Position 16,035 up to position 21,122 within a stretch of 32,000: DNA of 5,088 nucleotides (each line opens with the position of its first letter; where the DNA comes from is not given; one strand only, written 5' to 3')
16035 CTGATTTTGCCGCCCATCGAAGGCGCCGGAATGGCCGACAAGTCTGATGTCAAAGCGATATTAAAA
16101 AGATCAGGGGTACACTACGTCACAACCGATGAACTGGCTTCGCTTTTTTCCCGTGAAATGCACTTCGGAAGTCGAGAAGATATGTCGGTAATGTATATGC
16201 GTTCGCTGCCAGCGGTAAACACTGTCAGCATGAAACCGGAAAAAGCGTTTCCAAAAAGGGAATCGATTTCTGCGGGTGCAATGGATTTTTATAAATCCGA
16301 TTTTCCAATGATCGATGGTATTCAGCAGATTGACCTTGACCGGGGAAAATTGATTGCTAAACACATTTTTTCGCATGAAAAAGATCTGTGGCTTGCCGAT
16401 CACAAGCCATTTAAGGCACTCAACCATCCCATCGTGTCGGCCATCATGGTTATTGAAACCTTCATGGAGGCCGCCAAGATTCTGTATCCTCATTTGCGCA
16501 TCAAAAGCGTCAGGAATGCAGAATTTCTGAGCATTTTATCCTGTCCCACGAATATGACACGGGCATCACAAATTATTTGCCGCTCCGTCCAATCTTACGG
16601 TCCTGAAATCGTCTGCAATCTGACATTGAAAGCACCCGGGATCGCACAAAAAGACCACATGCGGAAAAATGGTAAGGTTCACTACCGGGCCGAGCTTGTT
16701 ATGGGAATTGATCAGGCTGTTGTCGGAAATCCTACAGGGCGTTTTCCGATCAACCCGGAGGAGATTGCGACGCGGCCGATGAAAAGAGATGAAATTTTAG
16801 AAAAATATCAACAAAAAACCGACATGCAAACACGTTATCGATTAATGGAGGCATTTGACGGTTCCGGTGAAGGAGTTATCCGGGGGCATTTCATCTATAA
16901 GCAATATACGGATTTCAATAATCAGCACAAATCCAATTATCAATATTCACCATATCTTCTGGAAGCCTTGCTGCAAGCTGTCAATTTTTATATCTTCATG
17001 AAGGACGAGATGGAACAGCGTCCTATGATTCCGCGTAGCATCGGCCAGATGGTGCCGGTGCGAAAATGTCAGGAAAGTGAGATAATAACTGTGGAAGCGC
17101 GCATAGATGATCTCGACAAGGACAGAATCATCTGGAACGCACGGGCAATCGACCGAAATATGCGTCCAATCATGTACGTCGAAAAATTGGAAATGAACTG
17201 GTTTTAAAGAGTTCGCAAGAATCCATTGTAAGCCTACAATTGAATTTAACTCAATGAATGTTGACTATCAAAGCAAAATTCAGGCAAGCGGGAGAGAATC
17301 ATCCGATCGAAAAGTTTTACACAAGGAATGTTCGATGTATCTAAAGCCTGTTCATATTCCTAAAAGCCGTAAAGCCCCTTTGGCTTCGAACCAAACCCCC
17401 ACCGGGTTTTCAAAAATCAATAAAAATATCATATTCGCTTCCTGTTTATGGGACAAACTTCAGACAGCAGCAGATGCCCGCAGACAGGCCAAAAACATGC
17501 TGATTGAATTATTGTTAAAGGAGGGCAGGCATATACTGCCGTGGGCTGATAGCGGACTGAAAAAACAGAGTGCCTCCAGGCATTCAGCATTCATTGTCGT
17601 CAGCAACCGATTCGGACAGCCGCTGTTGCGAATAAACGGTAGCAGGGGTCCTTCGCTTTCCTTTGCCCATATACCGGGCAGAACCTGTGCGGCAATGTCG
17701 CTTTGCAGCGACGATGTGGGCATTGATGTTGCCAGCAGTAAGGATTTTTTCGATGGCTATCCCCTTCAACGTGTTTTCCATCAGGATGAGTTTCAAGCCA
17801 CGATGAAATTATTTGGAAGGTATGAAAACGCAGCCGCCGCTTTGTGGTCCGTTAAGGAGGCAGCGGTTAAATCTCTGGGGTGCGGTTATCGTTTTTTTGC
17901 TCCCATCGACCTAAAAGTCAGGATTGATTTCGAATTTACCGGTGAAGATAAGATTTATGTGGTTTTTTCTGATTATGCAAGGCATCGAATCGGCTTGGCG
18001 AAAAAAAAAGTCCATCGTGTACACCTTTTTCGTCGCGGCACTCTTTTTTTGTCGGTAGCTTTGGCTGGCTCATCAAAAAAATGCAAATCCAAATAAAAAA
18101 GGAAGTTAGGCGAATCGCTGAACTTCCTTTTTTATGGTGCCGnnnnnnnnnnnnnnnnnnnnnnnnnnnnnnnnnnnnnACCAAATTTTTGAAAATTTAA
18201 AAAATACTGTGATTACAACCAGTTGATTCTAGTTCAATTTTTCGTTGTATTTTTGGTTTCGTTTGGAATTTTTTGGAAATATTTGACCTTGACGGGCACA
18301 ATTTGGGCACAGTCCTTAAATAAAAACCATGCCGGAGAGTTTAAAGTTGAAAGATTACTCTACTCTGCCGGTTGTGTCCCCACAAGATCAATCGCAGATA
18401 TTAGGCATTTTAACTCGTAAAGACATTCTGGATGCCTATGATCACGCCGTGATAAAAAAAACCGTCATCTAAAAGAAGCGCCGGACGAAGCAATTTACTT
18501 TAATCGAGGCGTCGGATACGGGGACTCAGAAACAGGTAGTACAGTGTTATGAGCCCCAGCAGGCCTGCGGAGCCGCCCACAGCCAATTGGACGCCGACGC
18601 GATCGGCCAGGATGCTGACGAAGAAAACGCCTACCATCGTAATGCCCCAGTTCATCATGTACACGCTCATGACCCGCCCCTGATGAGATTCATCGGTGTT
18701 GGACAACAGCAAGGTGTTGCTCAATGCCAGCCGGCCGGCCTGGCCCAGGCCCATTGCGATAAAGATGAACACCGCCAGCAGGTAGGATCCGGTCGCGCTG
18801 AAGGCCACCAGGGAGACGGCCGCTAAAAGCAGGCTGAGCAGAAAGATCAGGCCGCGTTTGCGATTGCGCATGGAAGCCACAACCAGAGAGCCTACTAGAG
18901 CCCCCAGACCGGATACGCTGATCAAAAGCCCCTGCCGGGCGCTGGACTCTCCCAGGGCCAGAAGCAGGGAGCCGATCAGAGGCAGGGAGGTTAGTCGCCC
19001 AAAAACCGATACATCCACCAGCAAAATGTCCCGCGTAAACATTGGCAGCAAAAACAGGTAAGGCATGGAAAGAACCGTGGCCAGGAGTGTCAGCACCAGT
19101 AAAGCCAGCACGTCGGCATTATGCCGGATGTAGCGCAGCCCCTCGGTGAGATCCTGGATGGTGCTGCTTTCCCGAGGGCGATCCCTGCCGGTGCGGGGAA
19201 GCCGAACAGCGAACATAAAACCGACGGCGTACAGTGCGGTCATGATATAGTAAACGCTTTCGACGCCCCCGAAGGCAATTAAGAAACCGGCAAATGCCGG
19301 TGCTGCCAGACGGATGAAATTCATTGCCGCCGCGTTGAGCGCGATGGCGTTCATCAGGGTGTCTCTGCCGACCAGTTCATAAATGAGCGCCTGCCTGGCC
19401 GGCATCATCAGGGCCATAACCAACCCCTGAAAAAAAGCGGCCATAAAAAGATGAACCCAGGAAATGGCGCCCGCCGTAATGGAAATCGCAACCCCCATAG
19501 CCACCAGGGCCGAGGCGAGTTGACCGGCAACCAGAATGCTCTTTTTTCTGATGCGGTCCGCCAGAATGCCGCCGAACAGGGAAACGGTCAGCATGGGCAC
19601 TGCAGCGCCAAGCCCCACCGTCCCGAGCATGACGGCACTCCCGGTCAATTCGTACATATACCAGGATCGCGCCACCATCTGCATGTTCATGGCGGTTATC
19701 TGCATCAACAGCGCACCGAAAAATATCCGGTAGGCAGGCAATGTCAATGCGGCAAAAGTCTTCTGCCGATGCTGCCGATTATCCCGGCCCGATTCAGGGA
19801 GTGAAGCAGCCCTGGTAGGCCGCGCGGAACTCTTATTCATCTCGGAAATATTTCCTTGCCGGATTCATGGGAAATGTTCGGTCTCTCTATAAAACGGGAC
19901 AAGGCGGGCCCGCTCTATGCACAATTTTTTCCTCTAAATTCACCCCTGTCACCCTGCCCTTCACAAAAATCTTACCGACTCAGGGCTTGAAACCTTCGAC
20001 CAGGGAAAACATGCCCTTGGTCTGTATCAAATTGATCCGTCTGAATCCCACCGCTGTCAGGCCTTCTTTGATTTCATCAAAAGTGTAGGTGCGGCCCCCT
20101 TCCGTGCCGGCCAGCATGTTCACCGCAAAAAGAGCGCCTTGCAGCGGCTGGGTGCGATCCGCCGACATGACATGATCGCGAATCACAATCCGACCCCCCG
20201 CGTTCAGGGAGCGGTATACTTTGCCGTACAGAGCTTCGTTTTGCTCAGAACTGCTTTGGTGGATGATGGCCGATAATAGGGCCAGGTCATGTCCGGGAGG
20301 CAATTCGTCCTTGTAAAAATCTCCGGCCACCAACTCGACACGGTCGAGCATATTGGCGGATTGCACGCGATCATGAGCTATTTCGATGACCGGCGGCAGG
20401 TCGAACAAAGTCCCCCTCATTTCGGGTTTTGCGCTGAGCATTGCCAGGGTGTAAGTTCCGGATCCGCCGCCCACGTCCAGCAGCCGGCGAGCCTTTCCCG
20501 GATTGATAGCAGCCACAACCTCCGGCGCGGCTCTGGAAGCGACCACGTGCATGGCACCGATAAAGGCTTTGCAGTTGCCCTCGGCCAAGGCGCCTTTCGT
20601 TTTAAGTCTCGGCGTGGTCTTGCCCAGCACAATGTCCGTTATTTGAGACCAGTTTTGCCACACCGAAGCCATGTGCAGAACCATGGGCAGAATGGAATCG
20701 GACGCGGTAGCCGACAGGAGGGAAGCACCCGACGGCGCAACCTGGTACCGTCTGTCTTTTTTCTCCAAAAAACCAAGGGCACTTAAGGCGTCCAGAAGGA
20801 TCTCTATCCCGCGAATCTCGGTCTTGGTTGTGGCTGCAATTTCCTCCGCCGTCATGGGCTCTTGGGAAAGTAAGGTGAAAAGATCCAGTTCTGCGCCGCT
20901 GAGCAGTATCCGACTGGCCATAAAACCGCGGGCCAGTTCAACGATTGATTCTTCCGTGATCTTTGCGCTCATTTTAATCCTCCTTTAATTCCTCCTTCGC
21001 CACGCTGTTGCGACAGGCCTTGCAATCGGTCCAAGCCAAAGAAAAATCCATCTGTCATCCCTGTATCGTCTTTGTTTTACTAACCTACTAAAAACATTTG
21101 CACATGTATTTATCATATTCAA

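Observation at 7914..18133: Single-polypeptide PfaD+PfaA-like megasynthase with a divergent reductase and a PPTase: a compact secondary-lipid/polyketide locus with unknown product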

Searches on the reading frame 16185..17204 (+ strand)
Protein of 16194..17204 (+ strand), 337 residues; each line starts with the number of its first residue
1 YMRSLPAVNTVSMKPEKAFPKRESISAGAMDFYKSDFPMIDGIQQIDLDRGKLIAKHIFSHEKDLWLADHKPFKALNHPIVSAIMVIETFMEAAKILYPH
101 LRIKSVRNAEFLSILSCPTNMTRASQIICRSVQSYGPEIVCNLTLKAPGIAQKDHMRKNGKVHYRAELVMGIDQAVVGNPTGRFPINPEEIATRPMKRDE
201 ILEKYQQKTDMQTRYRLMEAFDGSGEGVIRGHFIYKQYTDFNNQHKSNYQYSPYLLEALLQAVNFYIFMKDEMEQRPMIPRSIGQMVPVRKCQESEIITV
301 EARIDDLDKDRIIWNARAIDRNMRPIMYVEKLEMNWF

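Call 20: search_protein_families(library=pfam, proteins=[window:16203-17204:+], max_evalue=10)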
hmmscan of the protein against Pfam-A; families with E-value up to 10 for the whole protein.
seq(334 aa): 2 families
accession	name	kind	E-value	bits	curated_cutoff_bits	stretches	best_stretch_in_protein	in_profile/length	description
PF14765.12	PS-DH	-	1.5e-05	25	23.7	1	238-331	59-156/166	Polyketide synthase dehydratase N-terminal domain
PF21089.3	PKS_DH_N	-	0.0015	18.9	27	1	46-126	12-88/103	Polyketide synthase dehydratase domain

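Call 70: search_solved_structures(query=window:16194-17204:+, max_evalue=1, show_alignments=1)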
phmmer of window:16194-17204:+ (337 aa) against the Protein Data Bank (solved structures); distinct sequences matched with E-value up to 1: 0.

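Call 79: predict_structure(alignment_id=A4)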
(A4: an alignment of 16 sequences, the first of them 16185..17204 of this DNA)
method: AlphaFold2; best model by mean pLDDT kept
length: 340 residues; sequences in the alignment: 16
mean_pLDDT: 82.1   pTM: 0.83
mean pLDDT of the five models: 82.1, 79.1, 78.6, 78.2, 74.7
residues with pLDDT >= 90: 134; 70-90: 146; 50-70: 38; < 50: 22
segments of 3 or more residues with pLDDT < 50: 1-9, 11-23
pLDDT, mean of each block of 10 residues (from residue 1): 41 39 65 84 92 93 88 85 89 93 91 91 89 85 95 59 82 79 72 91 87 83 91 90 61 72 83 75 91 88 94 92 91 90
secondary structure, 60 per line:
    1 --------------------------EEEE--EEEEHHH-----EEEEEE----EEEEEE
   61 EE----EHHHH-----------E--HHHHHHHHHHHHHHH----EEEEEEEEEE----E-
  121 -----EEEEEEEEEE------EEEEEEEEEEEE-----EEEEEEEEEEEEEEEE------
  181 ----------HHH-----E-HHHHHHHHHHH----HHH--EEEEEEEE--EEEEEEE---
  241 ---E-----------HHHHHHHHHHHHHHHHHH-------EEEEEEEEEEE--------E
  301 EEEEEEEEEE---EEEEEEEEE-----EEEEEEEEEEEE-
elements in order: E27-30 E33-36 E45-50 E55-62 H68-71 H86-100 E105-114 E126-135 E142-153 E159-174 H201-211 E221-228 E231-237 H256-273 E281-291 E300-310 E314-322 E328-339

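Call 81: fold_search(model_id=the predicted structure, library=pdb)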
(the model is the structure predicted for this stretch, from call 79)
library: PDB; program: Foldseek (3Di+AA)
matches with E <= 10: 1211; with E <= 0.001: 307
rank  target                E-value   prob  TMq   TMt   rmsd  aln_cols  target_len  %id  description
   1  9x29_B                2.5e-17  1.00  0.69  0.20   4.2       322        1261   17  Cryo-EM structure of PsoA in cofactor bound state (PsoA-PKS-I) (released 2026-04-08)
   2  9x2a_A                8.8e-17  1.00  0.62  0.10   4.5       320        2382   16  Cryo-EM structure of PsoA in cofactor bound state (PsoA-PKS-II) (released 2026-04-08)
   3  9x2b_B                2.2e-16  1.00  0.67  0.11   4.3       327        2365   16  Cryo-EM structure of PsoA in apo state (PsoA-PKS-II) (released 2026-04-08)
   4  3kg6_D                3.3e-16  1.00  0.65  0.79   4.9       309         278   14  Dehydratase domain from CurF module of Curacin polyketide synthase (released 2010-01-19)
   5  9x2b_A                7.9e-16  1.00  0.67  0.11   4.5       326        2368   17  Cryo-EM structure of PsoA in apo state (PsoA-PKS-II) (released 2026-04-08)
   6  5hst_A                1.0e-15  1.00  0.65  0.80   4.1       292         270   12  Crystal structure of the dehydratase domain of MlnB from Bacillus amyloliquefaciens (released 2017-02-01)
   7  7zmf_B                2.2e-15  1.00  0.64  0.76   4.5       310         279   13  Dehydratase domain of module 3 from Brevibacillus Brevis orphan BGC11 (released 2022-09-21)
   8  3kg6_C                2.6e-15  1.00  0.64  0.78   5.0       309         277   14  Dehydratase domain from CurF module of Curacin polyketide synthase (released 2010-01-19)
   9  3kg6_B                2.9e-15  1.00  0.65  0.77   5.1       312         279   14  Dehydratase domain from CurF module of Curacin polyketide synthase (released 2010-01-19)
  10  5tz7_A                3.1e-15  1.00  0.65  0.78   4.8       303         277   12  Crystal Structure of CurK Dehydratase D1169N Inactive Mutant (released 2017-01-11)
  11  5tz5_A                4.5e-15  1.00  0.65  0.77   4.4       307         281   12  Crystal Structure of CurK Dehydratase H996F Inactive Mutant (released 2017-01-11)
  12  3kg9_A                4.8e-15  1.00  0.66  0.78   4.3       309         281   13  Dehydratase domain from CurK module of Curacin polyketide synthase (released 2010-01-19)
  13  5il6_A                4.8e-15  1.00  0.62  0.75   4.7       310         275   14  Crystal structure of the dehydratase domain of RzxB from Pseudomonas fluorescens (released 2017-03-29)
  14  3kg6_A                6.7e-15  1.00  0.66  0.80   4.3       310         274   14  Dehydratase domain from CurF module of Curacin polyketide synthase (released 2010-01-19)
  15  5hst_B                8.8e-15  1.00  0.64  0.80   4.0       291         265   13  Crystal structure of the dehydratase domain of MlnB from Bacillus amyloliquefaciens (released 2017-02-01)
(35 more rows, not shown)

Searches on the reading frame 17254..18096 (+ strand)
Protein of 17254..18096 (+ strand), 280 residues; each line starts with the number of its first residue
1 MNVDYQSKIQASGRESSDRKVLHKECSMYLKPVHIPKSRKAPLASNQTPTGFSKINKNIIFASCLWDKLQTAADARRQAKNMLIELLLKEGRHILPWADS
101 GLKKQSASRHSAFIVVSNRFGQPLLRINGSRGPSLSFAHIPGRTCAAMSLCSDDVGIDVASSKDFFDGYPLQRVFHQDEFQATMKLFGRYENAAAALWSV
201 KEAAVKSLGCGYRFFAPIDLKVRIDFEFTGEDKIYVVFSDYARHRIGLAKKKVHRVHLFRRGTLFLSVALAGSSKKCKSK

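Call 3: search_protein_families(library=pfam, proteins=[window:17254-18096:+], max_evalue=0.01)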
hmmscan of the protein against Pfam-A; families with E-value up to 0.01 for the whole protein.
window:17254-18096:+ (280 aa): 1 family
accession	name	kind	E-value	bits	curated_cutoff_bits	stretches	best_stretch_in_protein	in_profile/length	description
PF01648.25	ACPS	-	2.1e-09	37.8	25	1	155-237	2-87/111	4'-phosphopantetheinyl transferase superfamily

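Call 4: search_protein_families(library=ncbifam, proteins=[window:17254-18096:+], max_evalue=0.01)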
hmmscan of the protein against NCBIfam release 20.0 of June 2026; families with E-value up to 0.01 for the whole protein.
window:17254-18096:+ (280 aa): 2 families
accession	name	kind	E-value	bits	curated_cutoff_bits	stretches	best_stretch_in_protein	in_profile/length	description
TIGR00556.1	pantethn_trn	domain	2.9e-05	24.2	45.35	1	154-214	4-70/128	phosphopantetheine--protein transferase domain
NF011251.0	PRK14657.1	equivalog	0.0048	16.9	165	0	172-213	28-66/123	holo-[acyl-carrier-protein] synthase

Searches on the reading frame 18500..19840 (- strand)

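Call 5: search_protein_families(library=pfam, proteins=[window:18500-19840:-], max_evalue=0.001)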
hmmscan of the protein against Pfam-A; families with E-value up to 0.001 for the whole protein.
window:18500-19840:- (446 aa): 2 families
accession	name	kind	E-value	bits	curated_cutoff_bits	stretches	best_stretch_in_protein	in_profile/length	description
PF07690.21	MFS_1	-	1.9e-38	132.8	33.4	2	41-292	2-249/347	Major Facilitator Superfamily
PF05977.19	MFS_3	-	2.9e-35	122.2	27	1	28-292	3-268/524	Transmembrane secretion effector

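Call 86: search_protein_families(library=ncbifam, proteins=[window:18500-19837:-], max_evalue=0.001)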
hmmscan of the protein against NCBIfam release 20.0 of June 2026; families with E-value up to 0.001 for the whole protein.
window:18500-19837:- (445 aa): 9 families
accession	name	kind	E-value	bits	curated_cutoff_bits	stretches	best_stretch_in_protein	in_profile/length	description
TIGR00900.1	2A0121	subfamily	5.7e-41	141.1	319.6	1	36-415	2-364/364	H+ Antiporter protein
NF007792.0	PRK10489.1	equivalog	7.2e-36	124.1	324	2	33-295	16-277/419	enterobactin transporter EntS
NF012178.0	tet_MFS_V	exception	3.3e-16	59.4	640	1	30-395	4-354/409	tetracycline efflux MFS transporter Tet(V)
NF000245.1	macrolide_MefA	exception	8.5e-11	41.5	675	1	33-417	9-376/405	macrolide efflux MFS transporter Mef(A)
NF006386.0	PRK08633.1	equivalog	8.2e-10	37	1221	1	38-432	18-400/1147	acyl-[ACP]--phospholipid O-acyltransferase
TIGR00880.1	2_A_01_02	superfamily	1e-09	38.6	131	1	76-213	5-137/141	multidrug resistance protein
NF000246.1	macrolide_MefC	exception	2.9e-09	36.5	870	1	38-426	13-384/407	macrolide efflux MFS transporter Mef(C)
NF000154.1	macrolide_MefEN2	exception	1.2e-08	34.7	800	1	41-408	14-377/401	macrolide efflux MFS transporter Mef(En2)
TIGR00881.1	2A0104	subfamily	6.2e-06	25.5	407.75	1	86-221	47-175/379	phosphoglycerate transporter protein PgtP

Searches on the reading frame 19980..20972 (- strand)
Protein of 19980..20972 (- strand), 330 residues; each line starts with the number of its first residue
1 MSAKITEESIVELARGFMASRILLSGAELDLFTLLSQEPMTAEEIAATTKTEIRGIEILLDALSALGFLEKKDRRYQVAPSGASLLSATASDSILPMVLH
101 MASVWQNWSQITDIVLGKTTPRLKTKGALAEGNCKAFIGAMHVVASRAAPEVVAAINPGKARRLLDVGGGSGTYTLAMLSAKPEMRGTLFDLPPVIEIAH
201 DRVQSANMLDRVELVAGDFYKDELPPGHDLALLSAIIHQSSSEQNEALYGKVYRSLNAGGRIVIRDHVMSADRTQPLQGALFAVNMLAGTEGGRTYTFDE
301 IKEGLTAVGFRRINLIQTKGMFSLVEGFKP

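Call 5: search_protein_families(library=pfam, proteins=[window:19980-20972:-], max_evalue=0.001)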
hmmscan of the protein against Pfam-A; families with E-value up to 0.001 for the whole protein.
window:19980-20972:- (330 aa): 7 families
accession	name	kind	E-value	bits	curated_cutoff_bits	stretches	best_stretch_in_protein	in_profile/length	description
PF00891.24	Methyltransf_2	-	1.3e-30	106.8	22.3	1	137-311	39-210/210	O-methyltransferase domain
PF08100.18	Dimerisation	-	1.1e-15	57.7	25.6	1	6-86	5-91/93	O-methyltransferase dimerisation domain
PF13649.12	Methyltransf_25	-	3.7e-07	31.2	27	1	165-260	2-97/97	Methyltransferase domain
PF13847.12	Methyltransf_31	-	2.1e-05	24.7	27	1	160-270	3-115/145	Methyltransferase domain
PF08242.18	Methyltransf_12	-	8.2e-05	23.7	30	1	165-262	1-98/98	Methyltransferase domain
PF08241.18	Methyltransf_11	-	0.0003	21.8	21.2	1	165-264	1-95/95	Methyltransferase domain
PF05175.20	MTS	-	0.00072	19.7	23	0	157-264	28-138/170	Methyltransferase small domain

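Call 86: search_protein_families(library=ncbifam, proteins=[window:19980-20969:-], max_evalue=0.001)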
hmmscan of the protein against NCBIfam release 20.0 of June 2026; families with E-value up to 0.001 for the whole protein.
window:19980-20969:- (329 aa): 13 families
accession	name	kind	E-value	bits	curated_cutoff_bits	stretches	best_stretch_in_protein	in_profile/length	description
TIGR02716.1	C20_methyl_CrtF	equivalog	1.2e-25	90.2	276.1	1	24-270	9-259/306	bacteriochlorophyllide d C-20 methyltransferase BchU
NF053543.1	FlxJ_fam_MTase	equivalog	1e-16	60.8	560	1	16-268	27-288/352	FlxJ family methyltransferase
NF043040.1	corrin_prot_MT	hypoth_equivalog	3e-09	36.6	180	1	148-285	31-169/216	corrinoid protein-associated methyltransferase CpaM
TIGR04543.1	ketoArg_3Met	equivalog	8.7e-08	31.6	425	1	13-237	12-231/336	2-ketoarginine methyltransferase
NF041820.1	daptide_MTase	equivalog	7.5e-07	28.9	175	1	150-302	28-176/243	daptide-type RiPP biosynthesis methyltransferase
TIGR02469.1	CbiT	equivalog_domain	9.8e-07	29.1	78.3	1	152-263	12-120/124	precorrin-6Y C5,15-methyltransferase (decarboxylating) subunit CbiT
NF050150.1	RiPP_MTase_ApyS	equivalog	3.3e-06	26.5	400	1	8-218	4-201/323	RiPP biosynthesis methyltransferase ApyS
NF041537.1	ArsM_AhpD_UU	exception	3.8e-05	22.6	510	1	151-320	70-233/345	arsenite methyltransferase/AhpD domain selenoprotein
NF008823.0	PRK11873.1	subfamily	0.00011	21.8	263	1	148-318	68-232/272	arsenite methyltransferase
TIGR04371.1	methyltran_NanM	subfamily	0.00013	21.7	44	1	153-198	143-188/273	putative sugar O-methyltransferase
TIGR03534.1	RF_mod_PrmC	equivalog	0.00032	20.2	199.1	1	151-220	80-149/253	peptide chain release factor N(5)-glutamine methyltransferase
TIGR00740.1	TIGR00740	equivalog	0.00075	19.2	193.3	0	190-273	87-169/239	carboxy-S-adenosyl-L-methionine synthase CmoA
TIGR03533.1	L3_gln_methyl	equivalog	0.00075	18.9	229.7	0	155-221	117-184/284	50S ribosomal protein L3 N(5)-glutamine methyltransferase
